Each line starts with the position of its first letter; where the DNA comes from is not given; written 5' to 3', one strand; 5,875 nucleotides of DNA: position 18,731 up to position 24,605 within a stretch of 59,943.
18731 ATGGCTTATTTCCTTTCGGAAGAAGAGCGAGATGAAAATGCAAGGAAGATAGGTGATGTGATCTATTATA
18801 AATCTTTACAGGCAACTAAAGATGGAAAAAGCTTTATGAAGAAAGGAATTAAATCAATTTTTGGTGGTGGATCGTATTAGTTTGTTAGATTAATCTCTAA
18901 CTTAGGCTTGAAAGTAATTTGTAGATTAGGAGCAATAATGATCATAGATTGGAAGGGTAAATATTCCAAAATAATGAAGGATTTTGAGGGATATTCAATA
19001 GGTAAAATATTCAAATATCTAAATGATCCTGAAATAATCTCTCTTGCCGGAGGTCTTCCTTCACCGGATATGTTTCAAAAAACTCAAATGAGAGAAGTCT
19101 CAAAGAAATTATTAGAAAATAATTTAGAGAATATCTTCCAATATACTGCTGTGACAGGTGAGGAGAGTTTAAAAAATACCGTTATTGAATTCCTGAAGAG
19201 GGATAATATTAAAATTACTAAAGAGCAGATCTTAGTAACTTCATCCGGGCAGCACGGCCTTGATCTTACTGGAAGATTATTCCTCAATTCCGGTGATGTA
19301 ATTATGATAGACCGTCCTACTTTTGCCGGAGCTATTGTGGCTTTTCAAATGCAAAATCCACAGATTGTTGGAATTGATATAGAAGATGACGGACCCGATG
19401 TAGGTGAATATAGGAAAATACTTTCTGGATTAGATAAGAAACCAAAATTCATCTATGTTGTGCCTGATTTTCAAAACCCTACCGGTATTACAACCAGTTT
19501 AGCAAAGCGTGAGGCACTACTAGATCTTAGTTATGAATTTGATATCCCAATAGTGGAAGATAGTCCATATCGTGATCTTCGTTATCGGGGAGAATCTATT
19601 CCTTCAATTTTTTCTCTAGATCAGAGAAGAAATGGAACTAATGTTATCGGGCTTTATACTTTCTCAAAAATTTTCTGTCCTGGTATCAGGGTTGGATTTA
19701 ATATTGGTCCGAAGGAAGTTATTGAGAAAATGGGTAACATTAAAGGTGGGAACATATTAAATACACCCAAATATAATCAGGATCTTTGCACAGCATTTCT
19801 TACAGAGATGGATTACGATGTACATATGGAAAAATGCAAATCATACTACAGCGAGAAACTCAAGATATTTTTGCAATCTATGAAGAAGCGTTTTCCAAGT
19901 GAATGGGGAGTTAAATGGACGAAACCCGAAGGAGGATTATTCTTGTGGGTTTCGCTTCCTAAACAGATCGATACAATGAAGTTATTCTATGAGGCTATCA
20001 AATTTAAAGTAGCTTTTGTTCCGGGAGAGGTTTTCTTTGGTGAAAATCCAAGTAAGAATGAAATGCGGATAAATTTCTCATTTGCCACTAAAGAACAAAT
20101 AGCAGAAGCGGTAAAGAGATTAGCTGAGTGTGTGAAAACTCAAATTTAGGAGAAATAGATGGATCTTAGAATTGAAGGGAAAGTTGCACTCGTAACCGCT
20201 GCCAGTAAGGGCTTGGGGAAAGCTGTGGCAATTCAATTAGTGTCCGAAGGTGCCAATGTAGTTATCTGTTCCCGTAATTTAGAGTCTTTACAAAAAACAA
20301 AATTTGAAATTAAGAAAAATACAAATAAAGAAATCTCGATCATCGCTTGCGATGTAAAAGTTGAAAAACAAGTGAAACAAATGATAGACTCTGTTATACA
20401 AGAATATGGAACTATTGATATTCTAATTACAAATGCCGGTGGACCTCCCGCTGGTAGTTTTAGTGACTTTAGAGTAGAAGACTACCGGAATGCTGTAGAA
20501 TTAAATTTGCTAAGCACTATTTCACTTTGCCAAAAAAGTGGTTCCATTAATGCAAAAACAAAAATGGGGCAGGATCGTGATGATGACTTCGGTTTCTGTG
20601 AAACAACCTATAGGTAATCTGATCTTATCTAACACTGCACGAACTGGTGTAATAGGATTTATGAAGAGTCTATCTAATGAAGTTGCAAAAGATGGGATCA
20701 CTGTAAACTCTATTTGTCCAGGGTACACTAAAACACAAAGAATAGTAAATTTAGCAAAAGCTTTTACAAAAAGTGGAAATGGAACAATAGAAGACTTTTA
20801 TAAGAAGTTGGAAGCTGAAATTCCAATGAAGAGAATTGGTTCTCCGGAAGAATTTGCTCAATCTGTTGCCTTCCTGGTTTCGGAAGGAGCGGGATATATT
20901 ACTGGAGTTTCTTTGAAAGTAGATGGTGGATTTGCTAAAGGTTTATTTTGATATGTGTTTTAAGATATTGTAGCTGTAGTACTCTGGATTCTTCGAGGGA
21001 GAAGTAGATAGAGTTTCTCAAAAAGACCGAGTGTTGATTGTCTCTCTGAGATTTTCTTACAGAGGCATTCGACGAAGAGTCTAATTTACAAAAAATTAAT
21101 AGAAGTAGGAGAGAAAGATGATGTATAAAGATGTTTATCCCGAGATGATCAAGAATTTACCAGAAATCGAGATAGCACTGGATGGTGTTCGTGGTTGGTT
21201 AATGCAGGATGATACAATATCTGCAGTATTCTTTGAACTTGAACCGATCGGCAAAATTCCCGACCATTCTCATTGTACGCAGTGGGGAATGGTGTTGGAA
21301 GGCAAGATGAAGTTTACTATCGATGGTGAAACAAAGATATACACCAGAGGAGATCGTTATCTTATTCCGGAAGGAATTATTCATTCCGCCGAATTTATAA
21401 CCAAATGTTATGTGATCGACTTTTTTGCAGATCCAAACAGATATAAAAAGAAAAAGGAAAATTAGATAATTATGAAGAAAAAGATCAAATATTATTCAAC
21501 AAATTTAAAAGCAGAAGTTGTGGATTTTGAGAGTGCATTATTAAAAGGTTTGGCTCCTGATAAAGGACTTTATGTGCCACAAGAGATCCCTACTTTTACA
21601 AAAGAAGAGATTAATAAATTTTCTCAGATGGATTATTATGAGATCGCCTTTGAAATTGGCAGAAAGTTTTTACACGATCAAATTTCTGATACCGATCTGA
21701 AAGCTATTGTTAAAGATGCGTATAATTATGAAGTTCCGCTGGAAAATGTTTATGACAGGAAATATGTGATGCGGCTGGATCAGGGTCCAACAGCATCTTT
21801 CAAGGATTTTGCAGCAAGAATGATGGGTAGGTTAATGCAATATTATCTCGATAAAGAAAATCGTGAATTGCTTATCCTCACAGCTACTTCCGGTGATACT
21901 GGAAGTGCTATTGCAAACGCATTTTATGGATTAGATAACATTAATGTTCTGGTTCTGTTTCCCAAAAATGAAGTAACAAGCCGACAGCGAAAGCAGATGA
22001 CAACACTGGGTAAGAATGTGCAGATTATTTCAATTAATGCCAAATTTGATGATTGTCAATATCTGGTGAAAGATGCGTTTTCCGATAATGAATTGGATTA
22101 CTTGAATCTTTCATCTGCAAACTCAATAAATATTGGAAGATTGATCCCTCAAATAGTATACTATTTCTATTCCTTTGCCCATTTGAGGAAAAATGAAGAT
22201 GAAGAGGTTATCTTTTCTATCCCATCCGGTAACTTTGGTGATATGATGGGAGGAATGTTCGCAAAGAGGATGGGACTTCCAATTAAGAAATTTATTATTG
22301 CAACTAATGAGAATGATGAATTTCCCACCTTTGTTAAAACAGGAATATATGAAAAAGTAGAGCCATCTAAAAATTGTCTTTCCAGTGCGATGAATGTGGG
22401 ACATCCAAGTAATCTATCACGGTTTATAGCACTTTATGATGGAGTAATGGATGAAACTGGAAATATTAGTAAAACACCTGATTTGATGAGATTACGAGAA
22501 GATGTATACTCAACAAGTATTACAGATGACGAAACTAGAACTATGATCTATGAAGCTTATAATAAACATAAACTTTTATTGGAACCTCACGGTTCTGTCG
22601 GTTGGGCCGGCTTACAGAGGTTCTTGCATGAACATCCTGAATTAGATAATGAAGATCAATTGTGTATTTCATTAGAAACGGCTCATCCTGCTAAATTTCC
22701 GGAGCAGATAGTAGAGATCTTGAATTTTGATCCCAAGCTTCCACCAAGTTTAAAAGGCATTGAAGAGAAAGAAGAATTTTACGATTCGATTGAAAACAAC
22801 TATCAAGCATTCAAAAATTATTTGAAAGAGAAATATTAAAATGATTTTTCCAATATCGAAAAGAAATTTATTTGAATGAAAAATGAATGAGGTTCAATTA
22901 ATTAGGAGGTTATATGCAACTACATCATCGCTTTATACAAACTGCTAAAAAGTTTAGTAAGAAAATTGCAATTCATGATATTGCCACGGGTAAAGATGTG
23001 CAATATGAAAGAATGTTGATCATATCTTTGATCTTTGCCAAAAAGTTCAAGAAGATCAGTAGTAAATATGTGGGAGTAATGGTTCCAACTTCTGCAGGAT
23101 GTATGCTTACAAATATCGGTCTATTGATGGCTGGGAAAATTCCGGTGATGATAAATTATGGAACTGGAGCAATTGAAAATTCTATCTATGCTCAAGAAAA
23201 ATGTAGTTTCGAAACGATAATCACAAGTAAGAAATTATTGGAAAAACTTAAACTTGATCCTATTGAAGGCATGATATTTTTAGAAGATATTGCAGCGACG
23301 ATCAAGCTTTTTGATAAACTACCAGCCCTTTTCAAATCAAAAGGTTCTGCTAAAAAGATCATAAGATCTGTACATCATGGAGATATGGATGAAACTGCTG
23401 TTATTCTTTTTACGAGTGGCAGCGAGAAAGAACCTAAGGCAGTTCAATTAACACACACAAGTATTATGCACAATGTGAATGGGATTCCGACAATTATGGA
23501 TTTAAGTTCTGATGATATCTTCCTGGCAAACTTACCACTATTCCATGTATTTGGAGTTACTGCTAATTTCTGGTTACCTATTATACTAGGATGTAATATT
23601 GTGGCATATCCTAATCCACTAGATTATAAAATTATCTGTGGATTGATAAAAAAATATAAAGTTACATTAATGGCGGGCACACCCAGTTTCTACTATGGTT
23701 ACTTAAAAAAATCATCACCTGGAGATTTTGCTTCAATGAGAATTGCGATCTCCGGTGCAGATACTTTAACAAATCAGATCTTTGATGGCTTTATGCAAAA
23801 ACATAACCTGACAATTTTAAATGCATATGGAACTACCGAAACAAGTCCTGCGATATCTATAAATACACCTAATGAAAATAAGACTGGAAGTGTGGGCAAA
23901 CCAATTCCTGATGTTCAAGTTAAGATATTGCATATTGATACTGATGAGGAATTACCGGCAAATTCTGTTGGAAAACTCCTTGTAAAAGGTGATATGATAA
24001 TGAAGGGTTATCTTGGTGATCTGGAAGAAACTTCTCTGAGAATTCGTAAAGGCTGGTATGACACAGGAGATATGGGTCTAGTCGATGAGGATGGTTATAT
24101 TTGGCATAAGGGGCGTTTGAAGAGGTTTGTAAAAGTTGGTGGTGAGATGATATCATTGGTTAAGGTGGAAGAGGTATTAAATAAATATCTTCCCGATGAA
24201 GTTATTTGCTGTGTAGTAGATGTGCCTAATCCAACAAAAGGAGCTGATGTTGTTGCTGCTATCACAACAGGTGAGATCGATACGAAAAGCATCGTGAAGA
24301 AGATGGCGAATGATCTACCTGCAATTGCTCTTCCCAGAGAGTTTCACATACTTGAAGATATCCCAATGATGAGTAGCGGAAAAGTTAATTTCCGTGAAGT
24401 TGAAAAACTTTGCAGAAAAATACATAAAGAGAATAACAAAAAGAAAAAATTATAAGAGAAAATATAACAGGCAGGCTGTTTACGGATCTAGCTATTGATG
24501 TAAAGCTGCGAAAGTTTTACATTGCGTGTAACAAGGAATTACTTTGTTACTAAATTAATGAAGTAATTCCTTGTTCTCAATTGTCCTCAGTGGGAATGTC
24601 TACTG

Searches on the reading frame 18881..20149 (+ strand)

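Call 58: search_protein_families(library=pfam, proteins=[window:18881-20149:+], max_evalue=0.00001)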
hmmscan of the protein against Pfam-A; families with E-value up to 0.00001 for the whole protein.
window:18881-20149:+ (422 aa): 2 families
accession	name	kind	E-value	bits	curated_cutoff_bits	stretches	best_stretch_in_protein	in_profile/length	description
PF00155.27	Aminotran_1_2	-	3.7e-36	125.5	19.7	1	66-414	16-361/361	Aminotransferase class I and II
PF12897.13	Asp_aminotransf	-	3.2e-17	62.9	27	1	107-419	92-410/421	Aspartate amino-transferase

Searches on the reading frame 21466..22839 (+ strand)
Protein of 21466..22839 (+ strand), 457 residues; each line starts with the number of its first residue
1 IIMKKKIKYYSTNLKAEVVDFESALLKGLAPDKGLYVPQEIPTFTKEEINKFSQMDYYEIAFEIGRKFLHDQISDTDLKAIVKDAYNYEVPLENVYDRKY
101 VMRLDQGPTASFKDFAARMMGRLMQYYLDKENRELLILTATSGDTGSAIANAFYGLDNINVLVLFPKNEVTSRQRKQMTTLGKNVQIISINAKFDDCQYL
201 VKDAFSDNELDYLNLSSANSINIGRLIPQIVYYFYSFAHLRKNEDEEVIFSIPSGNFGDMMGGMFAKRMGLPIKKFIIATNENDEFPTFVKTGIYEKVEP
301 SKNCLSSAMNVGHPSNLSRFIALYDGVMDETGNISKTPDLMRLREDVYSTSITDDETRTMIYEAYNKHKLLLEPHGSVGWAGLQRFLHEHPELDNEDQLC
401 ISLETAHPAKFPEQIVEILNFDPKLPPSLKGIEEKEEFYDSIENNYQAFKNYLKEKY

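Call 58: search_protein_families(library=pfam, proteins=[window:21466-22839:+], max_evalue=0.00001)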
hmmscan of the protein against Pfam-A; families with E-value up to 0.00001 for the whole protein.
window:21466-22839:+ (457 aa): 3 families
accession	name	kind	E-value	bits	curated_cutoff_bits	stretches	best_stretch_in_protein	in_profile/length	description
PF14821.11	Thr_synth_N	-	1.7e-26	92.6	25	1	8-86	1-79/79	Threonine synthase N terminus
PF00291.31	PALP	-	2e-19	70.5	35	1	100-400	25-290/295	Pyridoxal-phosphate dependent enzyme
PF24857.1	THR4_C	-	3.3e-06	27.6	27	1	378-450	3-80/85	Threonine synthase, C-terminal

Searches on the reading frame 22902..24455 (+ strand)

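Call 58: search_protein_families(library=pfam, proteins=[window:22902-24455:+], max_evalue=0.00001)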
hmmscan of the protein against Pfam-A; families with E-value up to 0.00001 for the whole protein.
window:22902-24455:+ (517 aa): 2 families
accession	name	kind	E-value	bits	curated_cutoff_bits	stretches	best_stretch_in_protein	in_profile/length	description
PF00501.34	AMP-binding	-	3.1e-59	201.1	29.9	1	13-371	3-384/384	AMP-binding enzyme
PF13193.12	AMP-binding_C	-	2.2e-08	35.3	24.5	1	423-494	3-76/76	AMP-binding enzyme C-terminal domain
